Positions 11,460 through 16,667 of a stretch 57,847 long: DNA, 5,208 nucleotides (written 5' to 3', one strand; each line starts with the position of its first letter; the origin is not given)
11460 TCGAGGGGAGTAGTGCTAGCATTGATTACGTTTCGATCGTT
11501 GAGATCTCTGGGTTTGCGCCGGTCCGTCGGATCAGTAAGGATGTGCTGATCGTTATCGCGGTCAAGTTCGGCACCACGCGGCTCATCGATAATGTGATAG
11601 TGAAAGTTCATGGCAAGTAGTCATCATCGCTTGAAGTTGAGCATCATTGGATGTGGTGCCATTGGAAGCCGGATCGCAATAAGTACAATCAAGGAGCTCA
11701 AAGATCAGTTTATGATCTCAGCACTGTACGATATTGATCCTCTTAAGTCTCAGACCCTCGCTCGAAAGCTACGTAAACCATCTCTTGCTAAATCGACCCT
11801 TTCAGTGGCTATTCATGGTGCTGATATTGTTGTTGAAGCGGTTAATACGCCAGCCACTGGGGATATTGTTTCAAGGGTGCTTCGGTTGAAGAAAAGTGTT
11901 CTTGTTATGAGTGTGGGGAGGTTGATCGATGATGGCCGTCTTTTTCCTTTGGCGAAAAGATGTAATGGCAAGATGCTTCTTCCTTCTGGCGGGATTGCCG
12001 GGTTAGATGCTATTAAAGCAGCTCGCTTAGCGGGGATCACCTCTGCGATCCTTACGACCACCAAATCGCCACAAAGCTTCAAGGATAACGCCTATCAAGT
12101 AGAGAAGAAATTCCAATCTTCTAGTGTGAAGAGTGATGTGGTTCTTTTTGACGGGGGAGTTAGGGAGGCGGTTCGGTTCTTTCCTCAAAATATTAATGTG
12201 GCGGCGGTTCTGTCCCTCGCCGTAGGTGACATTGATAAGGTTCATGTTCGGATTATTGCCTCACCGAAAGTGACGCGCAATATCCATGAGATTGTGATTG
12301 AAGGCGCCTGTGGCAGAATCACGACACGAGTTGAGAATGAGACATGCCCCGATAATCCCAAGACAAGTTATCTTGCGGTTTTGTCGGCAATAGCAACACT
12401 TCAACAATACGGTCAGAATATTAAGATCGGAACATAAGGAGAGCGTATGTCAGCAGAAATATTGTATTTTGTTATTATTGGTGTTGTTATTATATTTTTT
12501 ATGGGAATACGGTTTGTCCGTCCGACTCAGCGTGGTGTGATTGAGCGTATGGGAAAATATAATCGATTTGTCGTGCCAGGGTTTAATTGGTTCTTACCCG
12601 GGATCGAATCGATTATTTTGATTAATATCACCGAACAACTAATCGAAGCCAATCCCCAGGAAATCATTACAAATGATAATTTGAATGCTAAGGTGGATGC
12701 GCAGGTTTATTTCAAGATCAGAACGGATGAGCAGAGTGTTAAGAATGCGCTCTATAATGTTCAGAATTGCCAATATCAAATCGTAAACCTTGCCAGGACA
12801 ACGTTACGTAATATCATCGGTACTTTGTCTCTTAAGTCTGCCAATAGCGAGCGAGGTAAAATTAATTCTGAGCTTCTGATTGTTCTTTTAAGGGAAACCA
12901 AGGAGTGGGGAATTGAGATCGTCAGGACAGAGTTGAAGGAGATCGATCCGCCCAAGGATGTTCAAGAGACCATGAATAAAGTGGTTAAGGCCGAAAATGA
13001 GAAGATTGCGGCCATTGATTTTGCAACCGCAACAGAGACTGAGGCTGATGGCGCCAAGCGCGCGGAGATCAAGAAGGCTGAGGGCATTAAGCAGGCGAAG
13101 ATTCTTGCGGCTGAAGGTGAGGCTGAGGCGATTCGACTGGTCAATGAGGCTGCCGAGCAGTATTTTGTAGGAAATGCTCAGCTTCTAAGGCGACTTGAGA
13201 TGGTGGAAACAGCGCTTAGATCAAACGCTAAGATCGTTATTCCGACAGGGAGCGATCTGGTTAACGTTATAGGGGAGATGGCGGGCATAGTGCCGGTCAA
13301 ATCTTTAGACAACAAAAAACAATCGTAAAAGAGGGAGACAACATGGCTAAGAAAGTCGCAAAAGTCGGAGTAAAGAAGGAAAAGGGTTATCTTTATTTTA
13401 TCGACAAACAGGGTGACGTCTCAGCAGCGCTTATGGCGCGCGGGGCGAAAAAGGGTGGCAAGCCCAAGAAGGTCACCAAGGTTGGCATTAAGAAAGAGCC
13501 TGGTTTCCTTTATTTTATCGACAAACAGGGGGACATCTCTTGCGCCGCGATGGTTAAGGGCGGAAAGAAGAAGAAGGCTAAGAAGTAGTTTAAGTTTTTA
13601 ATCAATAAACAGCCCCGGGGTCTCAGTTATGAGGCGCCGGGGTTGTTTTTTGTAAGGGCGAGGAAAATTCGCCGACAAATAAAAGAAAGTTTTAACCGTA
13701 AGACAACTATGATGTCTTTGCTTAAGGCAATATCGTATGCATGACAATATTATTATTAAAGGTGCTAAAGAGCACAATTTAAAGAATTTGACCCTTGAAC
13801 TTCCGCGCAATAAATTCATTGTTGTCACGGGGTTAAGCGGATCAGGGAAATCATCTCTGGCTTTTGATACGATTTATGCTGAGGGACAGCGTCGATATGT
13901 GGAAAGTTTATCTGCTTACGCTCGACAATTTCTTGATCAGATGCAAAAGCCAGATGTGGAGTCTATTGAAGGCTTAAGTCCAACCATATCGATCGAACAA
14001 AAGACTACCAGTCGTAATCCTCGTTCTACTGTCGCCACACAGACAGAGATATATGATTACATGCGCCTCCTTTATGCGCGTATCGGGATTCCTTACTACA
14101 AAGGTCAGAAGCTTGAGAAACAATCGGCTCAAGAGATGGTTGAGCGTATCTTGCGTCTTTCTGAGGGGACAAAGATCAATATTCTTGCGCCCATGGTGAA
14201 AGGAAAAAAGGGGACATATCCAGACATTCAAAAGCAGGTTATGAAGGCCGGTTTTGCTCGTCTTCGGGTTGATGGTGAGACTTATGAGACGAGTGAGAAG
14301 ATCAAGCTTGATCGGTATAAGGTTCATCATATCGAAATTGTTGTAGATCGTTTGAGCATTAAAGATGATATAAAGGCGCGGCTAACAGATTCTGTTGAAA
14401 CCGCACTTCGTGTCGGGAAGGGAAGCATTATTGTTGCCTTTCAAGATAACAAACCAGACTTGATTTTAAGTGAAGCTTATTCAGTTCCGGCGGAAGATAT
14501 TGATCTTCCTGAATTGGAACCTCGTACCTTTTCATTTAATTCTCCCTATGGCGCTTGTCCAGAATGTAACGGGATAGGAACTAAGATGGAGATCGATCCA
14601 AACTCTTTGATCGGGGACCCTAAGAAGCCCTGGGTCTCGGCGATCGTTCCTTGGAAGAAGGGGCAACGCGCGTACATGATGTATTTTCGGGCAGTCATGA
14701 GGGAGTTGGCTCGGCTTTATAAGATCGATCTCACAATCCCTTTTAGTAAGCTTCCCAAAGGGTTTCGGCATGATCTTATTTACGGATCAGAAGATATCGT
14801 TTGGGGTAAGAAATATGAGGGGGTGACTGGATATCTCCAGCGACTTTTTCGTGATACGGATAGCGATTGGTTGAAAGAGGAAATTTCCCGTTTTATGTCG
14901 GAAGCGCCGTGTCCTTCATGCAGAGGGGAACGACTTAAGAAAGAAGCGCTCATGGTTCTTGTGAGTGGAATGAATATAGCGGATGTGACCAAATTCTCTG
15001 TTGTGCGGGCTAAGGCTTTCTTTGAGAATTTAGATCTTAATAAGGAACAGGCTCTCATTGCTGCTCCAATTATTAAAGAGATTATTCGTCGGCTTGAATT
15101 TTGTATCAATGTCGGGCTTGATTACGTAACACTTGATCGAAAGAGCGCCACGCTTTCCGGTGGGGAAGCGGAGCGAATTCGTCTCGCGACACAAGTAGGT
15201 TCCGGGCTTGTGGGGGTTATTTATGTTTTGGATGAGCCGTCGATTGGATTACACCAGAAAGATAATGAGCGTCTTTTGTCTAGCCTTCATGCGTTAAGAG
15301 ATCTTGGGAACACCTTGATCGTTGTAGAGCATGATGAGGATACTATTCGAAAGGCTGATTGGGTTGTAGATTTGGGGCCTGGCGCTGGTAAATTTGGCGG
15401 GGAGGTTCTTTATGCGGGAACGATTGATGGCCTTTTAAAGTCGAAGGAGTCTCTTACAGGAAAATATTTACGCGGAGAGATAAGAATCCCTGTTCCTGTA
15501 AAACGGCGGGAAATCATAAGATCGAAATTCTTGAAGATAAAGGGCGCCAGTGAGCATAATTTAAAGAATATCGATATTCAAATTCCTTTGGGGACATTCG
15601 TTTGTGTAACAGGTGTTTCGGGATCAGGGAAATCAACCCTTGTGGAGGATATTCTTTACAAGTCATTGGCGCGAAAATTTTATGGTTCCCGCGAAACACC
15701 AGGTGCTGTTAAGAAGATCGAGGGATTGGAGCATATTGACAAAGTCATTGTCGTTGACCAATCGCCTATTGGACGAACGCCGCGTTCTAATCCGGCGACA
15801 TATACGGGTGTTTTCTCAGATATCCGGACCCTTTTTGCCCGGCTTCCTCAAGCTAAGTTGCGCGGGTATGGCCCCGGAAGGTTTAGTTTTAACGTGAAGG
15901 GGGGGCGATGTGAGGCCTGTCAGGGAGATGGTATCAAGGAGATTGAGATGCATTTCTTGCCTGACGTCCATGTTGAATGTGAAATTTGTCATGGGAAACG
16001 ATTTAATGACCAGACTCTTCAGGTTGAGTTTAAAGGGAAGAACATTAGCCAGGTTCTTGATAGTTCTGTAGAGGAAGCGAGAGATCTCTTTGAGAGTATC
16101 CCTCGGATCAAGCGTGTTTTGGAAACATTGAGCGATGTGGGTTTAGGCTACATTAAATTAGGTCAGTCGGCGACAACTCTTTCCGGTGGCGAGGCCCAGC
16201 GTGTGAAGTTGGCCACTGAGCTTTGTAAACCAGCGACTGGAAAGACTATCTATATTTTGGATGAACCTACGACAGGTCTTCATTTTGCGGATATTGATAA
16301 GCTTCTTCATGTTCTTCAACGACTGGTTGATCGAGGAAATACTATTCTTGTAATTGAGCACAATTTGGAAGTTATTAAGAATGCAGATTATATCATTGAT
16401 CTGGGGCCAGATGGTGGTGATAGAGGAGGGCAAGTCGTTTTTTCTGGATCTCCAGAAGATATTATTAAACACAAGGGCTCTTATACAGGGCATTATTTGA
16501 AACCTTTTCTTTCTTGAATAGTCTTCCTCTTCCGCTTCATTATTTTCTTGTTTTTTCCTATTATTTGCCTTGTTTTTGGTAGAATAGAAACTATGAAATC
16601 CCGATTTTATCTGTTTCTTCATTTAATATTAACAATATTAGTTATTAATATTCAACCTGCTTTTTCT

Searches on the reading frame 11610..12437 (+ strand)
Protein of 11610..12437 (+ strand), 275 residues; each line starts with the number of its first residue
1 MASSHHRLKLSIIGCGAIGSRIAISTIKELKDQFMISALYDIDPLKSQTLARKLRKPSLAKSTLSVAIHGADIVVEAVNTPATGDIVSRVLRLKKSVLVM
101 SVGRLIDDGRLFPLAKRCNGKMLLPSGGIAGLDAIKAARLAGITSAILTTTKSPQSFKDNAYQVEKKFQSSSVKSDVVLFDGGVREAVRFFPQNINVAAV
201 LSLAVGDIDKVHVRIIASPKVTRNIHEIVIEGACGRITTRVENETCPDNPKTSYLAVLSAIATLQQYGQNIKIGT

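Call 36: search_protein_families(library=pfam, proteins=[window:11610-12437:+], max_evalue=0.001)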
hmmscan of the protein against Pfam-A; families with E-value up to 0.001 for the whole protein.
window:11610-12437:+ (275 aa): 3 families
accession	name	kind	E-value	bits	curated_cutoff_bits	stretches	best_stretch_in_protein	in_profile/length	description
PF01958.23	Asp_DH_C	-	5.2e-32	110.4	27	1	174-261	2-89/89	Aspartate dehydrogenase, C-terminal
PF03447.22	NAD_binding_3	-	2e-09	38.6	24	1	14-117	1-108/116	Homoserine dehydrogenase, NAD binding domain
PF01408.29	GFO_IDH_MocA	-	0.00044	21.4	24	0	9-99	2-91/120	Oxidoreductase family, NAD-binding Rossmann fold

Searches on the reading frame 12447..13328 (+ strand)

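Call 36: search_protein_families(library=pfam, proteins=[window:12447-13328:+], max_evalue=0.001)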
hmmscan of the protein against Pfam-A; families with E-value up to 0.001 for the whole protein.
window:12447-13328:+ (293 aa): 1 family
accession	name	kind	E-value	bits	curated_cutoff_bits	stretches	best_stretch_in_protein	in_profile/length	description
PF01145.31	Band_7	-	2.1e-35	122.8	23.6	1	24-194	3-173/176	SPFH domain / Band 7 family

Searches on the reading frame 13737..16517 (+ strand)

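Call 36: search_protein_families(library=pfam, proteins=[window:13737-16517:+], max_evalue=0.001)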
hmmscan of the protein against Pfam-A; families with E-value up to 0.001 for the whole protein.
window:13737-16517:+ (926 aa): 19 families
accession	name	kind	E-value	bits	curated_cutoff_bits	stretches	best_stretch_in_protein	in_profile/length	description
PF17760.6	UvrA_inter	-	1.1e-38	131.8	23.3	1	129-237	1-109/109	UvrA interaction domain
PF00005.33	ABC_tran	-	6.6e-21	75.8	25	1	778-846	76-137/137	ABC transporter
PF17755.6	UvrA_DNA-bind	-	2.5e-16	60.4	23.2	1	287-384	1-109/110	UvrA DNA-binding domain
PF02463.25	SMC_N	-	3.6e-13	49.9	40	1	4-544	4-209/220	RecF/RecN/SMC N terminal domain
PF13191.12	AAA_16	-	7.6e-08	33.5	32.6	0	620-647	25-51/167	AAA ATPase domain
PF20703.3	nSTAND1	-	2.1e-07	31.4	27.1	0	12-51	20-59/379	Novel STAND NTPase 1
PF13555.12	AAA_29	-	7.1e-07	29.3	27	0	614-637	17-40/61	P-loop containing region of AAA domain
PF20720.3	nSTAND3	-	5.3e-06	26.6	27.2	0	621-648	19-46/155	Novel STAND NTPase 3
PF13401.12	AAA_22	-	6.2e-06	27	27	0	25-146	5-83/130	AAA domain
PF03193.22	RsgA_GTPase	-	9.9e-06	25.9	30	0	596-641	84-128/174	RsgA GTPase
PF00684.25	DnaJ_CXXCXGXG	-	9.3e-05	23.1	32.7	0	723-754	16-50/65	DnaJ central domain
PF13481.12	AAA_25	-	0.00018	21.6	27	0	613-650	27-65/195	AAA domain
PF13238.12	AAA_18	-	0.00022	22.1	29.4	0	622-639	1-18/128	AAA domain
PF25201.1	nSTAND6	-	0.00032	21.2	27.7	0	12-41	5-34/148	Novel STAND NTPase 6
PF13304.12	AAA_21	-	0.00035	21.2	27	0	822-878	244-301/304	AAA domain, putative AbiEii toxin, Type IV TA system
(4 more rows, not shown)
